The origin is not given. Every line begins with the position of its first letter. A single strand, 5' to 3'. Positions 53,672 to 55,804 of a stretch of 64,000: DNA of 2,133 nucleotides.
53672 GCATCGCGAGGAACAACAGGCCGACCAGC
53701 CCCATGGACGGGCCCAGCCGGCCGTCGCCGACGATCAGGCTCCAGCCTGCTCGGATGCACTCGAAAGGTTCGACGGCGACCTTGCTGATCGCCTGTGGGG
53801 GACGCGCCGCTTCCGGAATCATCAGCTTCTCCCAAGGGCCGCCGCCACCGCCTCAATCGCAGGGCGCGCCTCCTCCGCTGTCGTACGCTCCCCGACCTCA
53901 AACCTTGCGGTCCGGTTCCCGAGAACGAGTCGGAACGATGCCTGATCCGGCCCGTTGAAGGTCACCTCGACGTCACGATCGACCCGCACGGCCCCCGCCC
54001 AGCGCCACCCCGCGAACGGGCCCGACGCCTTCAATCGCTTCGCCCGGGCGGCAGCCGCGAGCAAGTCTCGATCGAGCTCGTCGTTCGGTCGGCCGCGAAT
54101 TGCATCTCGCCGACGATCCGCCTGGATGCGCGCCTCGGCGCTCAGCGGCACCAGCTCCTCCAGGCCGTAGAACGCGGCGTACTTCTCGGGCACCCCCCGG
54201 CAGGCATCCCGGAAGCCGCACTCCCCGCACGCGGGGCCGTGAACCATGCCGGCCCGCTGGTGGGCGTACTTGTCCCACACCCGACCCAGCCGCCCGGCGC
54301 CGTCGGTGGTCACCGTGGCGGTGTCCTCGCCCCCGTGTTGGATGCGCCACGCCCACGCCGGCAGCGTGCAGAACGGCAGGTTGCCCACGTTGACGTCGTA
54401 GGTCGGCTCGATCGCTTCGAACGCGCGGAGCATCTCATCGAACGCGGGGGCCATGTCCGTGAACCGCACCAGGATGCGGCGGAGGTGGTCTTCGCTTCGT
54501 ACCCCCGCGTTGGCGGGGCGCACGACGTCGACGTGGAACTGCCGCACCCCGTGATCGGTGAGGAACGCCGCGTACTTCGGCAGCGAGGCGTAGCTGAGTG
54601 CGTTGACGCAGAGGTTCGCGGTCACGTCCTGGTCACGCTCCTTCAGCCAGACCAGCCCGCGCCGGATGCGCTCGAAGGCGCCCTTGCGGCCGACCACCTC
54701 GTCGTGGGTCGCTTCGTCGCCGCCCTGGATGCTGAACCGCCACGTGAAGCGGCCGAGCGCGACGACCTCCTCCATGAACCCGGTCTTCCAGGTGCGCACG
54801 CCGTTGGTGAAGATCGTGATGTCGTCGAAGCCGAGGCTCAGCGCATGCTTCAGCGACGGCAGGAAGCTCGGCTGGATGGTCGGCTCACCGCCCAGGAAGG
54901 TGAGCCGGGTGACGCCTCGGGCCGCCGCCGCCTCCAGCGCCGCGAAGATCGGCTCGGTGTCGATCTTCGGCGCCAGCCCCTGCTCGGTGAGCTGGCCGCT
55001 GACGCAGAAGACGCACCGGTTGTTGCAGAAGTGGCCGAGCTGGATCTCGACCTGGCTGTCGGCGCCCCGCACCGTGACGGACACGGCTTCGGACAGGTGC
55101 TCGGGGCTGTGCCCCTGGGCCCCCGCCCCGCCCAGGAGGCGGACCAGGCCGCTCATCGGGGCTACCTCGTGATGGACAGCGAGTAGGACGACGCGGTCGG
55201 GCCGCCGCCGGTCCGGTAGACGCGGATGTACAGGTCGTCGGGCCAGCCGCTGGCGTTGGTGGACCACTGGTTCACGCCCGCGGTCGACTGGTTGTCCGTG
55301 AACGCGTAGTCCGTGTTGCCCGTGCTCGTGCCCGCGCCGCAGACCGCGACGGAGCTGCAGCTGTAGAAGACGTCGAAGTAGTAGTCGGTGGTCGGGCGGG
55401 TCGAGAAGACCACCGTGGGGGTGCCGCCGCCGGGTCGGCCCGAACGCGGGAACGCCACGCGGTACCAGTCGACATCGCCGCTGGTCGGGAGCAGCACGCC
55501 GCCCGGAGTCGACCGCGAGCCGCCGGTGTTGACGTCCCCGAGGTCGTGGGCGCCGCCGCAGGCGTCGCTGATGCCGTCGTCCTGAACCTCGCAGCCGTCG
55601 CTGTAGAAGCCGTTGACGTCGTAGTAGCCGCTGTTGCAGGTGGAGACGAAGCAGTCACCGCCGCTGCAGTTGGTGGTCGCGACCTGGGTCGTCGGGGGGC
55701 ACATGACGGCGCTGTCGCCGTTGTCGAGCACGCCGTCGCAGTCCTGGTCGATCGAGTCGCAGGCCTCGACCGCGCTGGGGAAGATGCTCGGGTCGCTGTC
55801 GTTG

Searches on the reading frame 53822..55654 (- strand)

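Call 20: search_protein_families(library=pfam, proteins=[window:53822-55654:-], max_evalue=0.001)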
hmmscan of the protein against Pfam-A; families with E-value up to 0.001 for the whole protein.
window:53822-55654:- (610 aa): 1 family
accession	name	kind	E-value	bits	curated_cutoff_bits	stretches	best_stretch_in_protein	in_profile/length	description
PF04055.27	Radical_SAM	-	9e-19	68.7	29.5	1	205-348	2-148/166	Radical SAM superfamily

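Call 103: search_protein_families(library=ncbifam, proteins=[window:53822-55654:-], max_evalue=0.001)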
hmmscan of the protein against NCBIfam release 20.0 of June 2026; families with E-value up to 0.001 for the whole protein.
window:53822-55654:- (610 aa): 33 families (the best 25 are shown)
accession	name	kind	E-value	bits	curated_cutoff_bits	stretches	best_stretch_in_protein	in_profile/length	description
NF038332.1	rSAM_rare_HxsC4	exception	4.9e-24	85.1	500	1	191-431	5-244/335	radical SAM protein HxsC4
TIGR03977.1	rSAM_pair_HxsC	equivalog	4.6e-20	71.7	267.9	1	190-439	15-261/292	His-Xaa-Ser system radical SAM maturase HxsC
NF045574.1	sacti_mat_StsB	exception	2.9e-12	46.2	625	1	206-375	102-266/466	StsB family radical SAM/SPASM domain sactipeptide maturase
TIGR04403.1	rSAM_skfB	equivalog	4.2e-12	45.6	300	1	203-352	107-251/402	sporulation killing factor system radical SAM maturase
NF033640.1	N_Twi_rSAM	subfamily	5.4e-11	42.2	170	1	201-379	112-311/398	twitch domain-containing radical SAM protein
TIGR04051.1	rSAM_NirJ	equivalog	1.3e-10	40.8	515.45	1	208-387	10-185/354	heme d1 biosynthesis radical SAM protein NirJ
TIGR02109.1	PQQ_syn_pqqE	equivalog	7.8e-10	38.2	381.35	1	203-352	10-156/358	pyrroloquinoline quinone biosynthesis protein PqqE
TIGR04545.1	rSAM_ahbD_hemeb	equivalog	2.8e-09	36.9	500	1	206-387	6-184/339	heme b synthase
TIGR02668.1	moaA_archaeal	equivalog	9.8e-09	34.6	325.25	1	201-334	11-140/303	GTP 3',8-cyclase MoaA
TIGR04053.2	TIGR04053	equivalog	2.1e-08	33.8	395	1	230-376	37-184/366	TIGR04053 family radical SAM/SPASM domain-containing protein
TIGR04103.1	rSAM_nif11_3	equivalog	2.2e-08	33.1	725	1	208-384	13-184/412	nif11-class peptide radical SAM maturase 3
TIGR04466.1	rSAM_BlsE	equivalog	2.5e-08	33.7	400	1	204-378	7-175/327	cytosylglucuronate decarboxylase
NF001199.0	PRK00164.2-1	equivalog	2.9e-08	33.2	231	1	202-321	14-130/308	GTP 3',8-cyclase MoaA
TIGR03962.1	mycofact_rSAM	equivalog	3.4e-08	33.1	265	1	205-392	17-199/339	mycofactocin radical SAM maturase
TIGR04546.1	rSAM_ahbC_deAc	equivalog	4e-08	32.4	650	1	206-370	45-205/390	12,18-didecarboxysiroheme deacetylase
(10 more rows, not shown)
